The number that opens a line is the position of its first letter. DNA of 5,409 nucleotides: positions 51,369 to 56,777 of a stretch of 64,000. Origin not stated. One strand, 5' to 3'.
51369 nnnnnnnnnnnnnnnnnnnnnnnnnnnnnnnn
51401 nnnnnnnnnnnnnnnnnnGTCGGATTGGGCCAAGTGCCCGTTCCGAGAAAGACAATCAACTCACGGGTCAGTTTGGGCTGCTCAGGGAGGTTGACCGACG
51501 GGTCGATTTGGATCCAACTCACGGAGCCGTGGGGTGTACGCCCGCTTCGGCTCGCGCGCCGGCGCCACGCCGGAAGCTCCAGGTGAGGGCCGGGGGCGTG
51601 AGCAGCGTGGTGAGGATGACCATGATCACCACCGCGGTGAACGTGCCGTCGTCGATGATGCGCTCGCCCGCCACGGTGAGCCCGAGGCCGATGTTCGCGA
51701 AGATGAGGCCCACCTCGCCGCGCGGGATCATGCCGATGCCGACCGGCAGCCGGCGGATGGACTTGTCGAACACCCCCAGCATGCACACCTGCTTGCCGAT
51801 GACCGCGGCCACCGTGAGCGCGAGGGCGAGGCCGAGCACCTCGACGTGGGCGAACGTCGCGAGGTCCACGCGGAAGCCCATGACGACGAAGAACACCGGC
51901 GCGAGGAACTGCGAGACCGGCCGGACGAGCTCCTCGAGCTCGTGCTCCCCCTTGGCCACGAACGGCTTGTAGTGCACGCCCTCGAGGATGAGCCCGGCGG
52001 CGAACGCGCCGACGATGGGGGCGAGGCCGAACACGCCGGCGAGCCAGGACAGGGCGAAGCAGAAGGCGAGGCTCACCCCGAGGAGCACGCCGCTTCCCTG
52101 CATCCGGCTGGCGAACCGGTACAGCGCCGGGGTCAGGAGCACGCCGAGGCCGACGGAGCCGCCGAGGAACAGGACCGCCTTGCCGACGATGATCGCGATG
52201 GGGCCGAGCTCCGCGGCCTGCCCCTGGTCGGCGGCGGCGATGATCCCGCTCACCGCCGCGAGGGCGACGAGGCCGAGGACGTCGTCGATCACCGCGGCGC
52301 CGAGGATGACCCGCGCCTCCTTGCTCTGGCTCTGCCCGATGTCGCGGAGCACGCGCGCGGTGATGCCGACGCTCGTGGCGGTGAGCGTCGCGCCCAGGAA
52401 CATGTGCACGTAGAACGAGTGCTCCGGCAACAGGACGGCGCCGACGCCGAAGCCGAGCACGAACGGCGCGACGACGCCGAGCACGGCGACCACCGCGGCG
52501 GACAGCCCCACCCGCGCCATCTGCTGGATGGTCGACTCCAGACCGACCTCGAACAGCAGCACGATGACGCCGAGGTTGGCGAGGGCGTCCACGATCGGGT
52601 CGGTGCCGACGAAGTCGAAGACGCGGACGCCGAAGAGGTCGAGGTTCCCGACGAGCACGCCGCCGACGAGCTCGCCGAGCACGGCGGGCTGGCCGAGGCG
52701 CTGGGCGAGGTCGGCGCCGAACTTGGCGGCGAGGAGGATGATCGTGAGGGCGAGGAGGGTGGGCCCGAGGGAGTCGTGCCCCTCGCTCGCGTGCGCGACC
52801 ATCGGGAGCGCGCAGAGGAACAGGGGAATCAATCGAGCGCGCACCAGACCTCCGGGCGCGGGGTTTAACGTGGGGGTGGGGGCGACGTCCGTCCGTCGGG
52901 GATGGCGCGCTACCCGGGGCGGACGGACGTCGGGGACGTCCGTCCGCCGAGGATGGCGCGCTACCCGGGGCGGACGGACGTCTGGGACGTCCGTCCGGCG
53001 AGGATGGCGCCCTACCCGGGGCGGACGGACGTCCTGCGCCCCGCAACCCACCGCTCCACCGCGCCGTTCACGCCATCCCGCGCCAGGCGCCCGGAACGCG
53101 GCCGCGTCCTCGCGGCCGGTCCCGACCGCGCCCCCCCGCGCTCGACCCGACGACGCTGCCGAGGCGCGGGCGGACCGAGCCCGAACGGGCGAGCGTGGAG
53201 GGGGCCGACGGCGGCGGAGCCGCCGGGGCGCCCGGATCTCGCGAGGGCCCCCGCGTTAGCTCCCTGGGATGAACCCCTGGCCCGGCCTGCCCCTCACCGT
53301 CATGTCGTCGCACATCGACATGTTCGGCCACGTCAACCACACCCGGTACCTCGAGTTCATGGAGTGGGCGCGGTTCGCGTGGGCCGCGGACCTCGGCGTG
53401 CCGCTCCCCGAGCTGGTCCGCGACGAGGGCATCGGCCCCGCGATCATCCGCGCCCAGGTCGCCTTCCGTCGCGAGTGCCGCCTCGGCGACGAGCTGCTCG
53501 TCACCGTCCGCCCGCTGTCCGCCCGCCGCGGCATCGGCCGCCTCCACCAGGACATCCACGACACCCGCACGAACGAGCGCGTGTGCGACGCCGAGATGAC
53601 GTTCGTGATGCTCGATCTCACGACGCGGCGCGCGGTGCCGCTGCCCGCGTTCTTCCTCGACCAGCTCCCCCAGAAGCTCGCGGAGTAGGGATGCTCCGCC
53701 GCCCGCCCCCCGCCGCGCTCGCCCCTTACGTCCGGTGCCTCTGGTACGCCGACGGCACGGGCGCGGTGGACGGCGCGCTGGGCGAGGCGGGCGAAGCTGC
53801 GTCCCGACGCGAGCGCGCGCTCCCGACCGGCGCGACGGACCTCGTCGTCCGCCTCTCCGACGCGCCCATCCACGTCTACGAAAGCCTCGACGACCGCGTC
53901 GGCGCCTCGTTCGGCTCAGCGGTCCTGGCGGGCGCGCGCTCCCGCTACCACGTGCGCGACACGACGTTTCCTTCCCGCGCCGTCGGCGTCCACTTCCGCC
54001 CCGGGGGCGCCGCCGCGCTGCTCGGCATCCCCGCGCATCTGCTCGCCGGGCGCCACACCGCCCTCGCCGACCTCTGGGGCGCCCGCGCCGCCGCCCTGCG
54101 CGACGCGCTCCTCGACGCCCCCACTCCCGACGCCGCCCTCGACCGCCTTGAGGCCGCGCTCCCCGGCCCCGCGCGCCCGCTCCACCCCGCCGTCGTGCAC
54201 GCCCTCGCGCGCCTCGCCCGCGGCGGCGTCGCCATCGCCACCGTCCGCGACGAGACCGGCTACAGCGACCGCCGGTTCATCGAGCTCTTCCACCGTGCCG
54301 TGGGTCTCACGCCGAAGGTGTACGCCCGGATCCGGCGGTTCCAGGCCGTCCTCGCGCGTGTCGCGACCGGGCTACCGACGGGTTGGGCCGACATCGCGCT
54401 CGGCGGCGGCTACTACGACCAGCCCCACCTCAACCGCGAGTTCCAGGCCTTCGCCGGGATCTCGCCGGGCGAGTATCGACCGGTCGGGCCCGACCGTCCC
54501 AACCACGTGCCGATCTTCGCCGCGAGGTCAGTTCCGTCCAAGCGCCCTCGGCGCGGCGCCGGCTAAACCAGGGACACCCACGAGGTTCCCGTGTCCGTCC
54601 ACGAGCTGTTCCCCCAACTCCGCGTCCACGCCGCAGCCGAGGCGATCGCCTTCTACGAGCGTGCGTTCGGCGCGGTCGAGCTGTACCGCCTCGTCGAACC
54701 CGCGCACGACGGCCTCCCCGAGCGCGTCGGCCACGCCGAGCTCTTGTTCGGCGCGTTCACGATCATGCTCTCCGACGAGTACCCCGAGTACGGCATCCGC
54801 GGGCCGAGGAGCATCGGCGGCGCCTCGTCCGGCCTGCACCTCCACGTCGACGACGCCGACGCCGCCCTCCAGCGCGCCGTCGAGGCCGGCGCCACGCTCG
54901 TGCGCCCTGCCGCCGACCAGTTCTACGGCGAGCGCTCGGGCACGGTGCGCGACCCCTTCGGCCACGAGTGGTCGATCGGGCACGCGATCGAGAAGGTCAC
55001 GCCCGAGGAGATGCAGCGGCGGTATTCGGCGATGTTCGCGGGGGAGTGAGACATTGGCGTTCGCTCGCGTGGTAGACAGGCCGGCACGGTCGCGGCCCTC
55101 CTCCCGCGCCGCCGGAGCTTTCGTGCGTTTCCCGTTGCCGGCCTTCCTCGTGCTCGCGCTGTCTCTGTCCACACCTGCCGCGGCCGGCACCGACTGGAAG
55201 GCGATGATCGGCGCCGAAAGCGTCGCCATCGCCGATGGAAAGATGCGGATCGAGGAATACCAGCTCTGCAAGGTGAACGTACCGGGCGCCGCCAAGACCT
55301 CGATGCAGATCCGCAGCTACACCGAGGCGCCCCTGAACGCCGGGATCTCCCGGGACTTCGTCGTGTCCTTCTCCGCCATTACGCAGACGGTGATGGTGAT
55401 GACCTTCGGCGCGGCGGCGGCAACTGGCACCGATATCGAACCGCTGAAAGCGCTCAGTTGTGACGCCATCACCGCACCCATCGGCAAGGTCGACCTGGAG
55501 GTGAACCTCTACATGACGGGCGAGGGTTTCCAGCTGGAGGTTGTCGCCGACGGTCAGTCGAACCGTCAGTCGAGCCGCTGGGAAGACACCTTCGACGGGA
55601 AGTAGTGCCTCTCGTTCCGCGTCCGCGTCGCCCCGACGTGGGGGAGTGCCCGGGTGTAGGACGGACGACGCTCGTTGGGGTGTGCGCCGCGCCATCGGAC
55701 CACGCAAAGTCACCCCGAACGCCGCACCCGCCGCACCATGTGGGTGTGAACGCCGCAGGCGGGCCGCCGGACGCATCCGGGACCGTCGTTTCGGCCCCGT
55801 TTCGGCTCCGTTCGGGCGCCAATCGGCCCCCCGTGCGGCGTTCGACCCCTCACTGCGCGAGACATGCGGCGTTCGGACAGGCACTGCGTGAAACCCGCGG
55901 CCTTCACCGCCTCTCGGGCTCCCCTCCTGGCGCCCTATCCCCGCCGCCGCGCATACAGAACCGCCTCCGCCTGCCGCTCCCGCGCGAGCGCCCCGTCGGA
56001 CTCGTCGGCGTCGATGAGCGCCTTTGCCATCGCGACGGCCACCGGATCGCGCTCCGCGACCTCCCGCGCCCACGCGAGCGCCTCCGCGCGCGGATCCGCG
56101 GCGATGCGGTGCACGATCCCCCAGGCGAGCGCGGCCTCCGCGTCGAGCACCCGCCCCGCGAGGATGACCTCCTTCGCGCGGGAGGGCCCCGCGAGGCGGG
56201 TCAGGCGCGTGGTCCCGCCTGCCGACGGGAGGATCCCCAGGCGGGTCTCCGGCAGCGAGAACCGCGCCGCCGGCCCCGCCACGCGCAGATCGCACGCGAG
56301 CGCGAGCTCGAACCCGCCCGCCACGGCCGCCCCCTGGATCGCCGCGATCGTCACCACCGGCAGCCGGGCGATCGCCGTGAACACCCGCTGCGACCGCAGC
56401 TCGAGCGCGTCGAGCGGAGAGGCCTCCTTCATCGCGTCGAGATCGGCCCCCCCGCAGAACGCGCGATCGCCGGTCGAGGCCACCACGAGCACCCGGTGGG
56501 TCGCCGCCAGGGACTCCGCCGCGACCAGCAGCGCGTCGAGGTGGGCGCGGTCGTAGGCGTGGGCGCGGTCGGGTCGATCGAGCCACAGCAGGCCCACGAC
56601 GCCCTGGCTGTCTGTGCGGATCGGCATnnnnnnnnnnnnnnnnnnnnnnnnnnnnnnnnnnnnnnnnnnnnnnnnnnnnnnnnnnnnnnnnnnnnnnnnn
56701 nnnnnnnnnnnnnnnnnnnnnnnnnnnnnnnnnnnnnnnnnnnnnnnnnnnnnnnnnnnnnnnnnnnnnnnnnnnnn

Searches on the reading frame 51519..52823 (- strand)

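Call 66: search_protein_families(library=pfam, proteins=[window:51519-52823:-], max_evalue=0.001)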
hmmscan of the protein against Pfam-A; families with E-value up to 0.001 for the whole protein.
window:51519-52823:- (434 aa): 1 family
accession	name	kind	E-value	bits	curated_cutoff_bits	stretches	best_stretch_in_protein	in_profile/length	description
PF00999.27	Na_H_Exchanger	-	3.1e-54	184.7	26.2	1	32-415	4-371/375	Sodium/hydrogen exchanger, transmembrane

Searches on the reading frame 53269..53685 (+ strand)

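Call 66: search_protein_families(library=pfam, proteins=[window:53269-53685:+], max_evalue=0.001)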
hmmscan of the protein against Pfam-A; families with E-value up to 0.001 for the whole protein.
window:53269-53685:+ (139 aa): 4 families
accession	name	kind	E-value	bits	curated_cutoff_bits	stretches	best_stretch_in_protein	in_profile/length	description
PF13279.12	4HBT_2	-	6.8e-20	72.2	25.5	1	15-133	5-122/122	Thioesterase-like superfamily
PF03061.28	4HBT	-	6.5e-10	39.6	20.6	1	19-100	1-74/79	Thioesterase superfamily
PF20791.3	Acyl-ACP_TE_C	-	9.2e-07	29.4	21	0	9-31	12-34/101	Acyl-ACP thioesterase C-terminal domain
PF01643.23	Acyl-ACP_TE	-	2.7e-06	27.6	23.7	1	41-126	40-124/131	Acyl-ACP thioesterase N-terminal domain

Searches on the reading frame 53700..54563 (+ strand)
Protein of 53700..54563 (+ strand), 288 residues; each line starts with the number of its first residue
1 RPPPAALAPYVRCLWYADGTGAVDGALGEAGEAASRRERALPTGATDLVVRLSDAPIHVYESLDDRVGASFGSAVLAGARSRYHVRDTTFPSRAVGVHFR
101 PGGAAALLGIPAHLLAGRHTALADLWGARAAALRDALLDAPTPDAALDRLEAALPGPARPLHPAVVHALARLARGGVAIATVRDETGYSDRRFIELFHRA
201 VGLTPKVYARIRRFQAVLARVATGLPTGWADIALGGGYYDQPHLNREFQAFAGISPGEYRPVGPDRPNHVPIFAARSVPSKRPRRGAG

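Call 66: search_protein_families(library=pfam, proteins=[window:53700-54563:+], max_evalue=0.001)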
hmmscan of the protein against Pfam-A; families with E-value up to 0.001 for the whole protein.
window:53700-54563:+ (288 aa): 3 families
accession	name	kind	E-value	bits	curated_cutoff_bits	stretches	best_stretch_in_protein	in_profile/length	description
PF20240.3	DUF6597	-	5.8e-16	58.9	27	1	2-119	4-101/103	Domain of unknown function (DUF6597)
PF12833.13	HTH_18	-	9.4e-13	48.7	33.6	1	185-260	4-78/80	Helix-turn-helix domain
PF00165.29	HTH_AraC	-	2.7e-08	34.2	26.6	0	229-260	11-41/42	Bacterial regulatory helix-turn-helix proteins, AraC family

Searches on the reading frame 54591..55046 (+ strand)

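Call 66: search_protein_families(library=pfam, proteins=[window:54591-55046:+], max_evalue=0.001)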
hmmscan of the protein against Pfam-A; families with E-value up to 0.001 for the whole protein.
window:54591-55046:+ (152 aa): 4 families
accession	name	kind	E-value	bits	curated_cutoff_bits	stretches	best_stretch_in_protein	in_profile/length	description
PF00903.31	Glyoxalase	-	1e-12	48.9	20.6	1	10-128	7-120/121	Glyoxalase/Bleomycin resistance protein/Dioxygenase superfamily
PF18029.7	Glyoxalase_6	-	2.9e-09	38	23.6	1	12-128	6-104/106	Glyoxalase-like domain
PF22650.2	At5g48480-like_C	-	2.2e-06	28.4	27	1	82-127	2-47/50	Glyoxalase At5g48480-like C-terminal domain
PF22656.2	At5g48480-like_N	-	3.3e-06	27.2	27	1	14-62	8-58/59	Glyoxalase At5g48480-like, N-terminal domain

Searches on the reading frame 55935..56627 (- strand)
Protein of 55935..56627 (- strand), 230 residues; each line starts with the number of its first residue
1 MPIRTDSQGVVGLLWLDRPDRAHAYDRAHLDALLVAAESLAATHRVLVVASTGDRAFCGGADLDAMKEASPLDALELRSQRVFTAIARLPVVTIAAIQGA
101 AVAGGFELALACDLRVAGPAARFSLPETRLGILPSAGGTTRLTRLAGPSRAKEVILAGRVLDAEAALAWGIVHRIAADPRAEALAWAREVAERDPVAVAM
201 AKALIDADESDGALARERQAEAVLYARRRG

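Call 5: search_protein_families(library=pfam, proteins=[window:55935-56627:-], max_evalue=0.01)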
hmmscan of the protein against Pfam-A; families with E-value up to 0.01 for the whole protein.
window:55935-56627:- (230 aa): 2 families
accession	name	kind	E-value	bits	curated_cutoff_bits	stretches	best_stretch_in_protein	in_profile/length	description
PF00378.25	ECH_1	-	9.2e-44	150.1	27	1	10-225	5-224/251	Enoyl-CoA hydratase/isomerase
PF16113.10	ECH_2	-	1.5e-20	74.5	27.2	1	12-190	2-186/335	Enoyl-CoA hydratase/isomerase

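Call 6: search_protein_families(library=ncbifam, proteins=[window:55935-56627:-], max_evalue=0.01)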
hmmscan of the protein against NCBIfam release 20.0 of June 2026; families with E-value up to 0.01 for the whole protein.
window:55935-56627:- (230 aa): 73 families (the best 25 are shown)
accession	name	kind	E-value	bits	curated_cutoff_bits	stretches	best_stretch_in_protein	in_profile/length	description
NF006566.0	PRK09076.1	subfamily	2.3e-42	145.4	286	1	4-221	8-233/260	enoyl-CoA hydratase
NF006007.0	PRK08138.1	subfamily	3.7e-42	144.5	355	1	8-226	15-239/261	enoyl-CoA hydratase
NF004525.0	PRK05870.1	equivalog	1.3e-41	143.2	285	1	3-215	5-220/249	enoyl-CoA hydratase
NF005802.0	PRK07657.1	equivalog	2.9e-41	141.7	363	1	10-207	13-216/260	enoyl-CoA hydratase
NF004475.0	PRK05809.1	subfamily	2.2e-40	138.8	394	1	6-207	9-216/260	short-chain-enoyl-CoA hydratase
NF004840.0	PRK06190.1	equivalog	1.9e-38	132.6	253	1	5-211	8-219/260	enoyl-CoA hydratase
NF051848.1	EnCoAHydtEchA19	equivalog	2.4e-38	132.2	400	1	6-210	5-217/258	enoyl-CoA hydratase EchA19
NF004517.0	PRK05862.1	equivalog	5.3e-38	131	396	1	5-207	8-213/257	enoyl-CoA hydratase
NF005699.0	PRK07509.1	equivalog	7.7e-37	127.4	249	1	14-217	17-233/267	crotonase/enoyl-CoA hydratase family protein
NF007239.0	PRK09674.1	equivalog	8.8e-37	126.9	371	1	7-226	10-235/257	2,3-dehydroadipyl-CoA hydratase PaaF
NF006013.0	PRK08150.1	subfamily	2.2e-36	125.5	232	1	6-205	11-214/259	crotonase/enoyl-CoA hydratase family protein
NF005891.0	PRK07854.1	equivalog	1.5e-35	123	237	1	6-220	5-211/243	enoyl-CoA hydratase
NF004796.0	PRK06144.1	subfamily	1.5e-34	119.7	272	1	7-204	14-219/262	enoyl-CoA hydratase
NF006100.0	PRK08252.1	subfamily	1.8e-33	116.2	282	1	3-220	5-224/254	crotonase/enoyl-CoA hydratase family protein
NF006108.0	PRK08259.1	equivalog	4.7e-33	114.8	273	1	2-193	4-198/256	crotonase/enoyl-CoA hydratase family protein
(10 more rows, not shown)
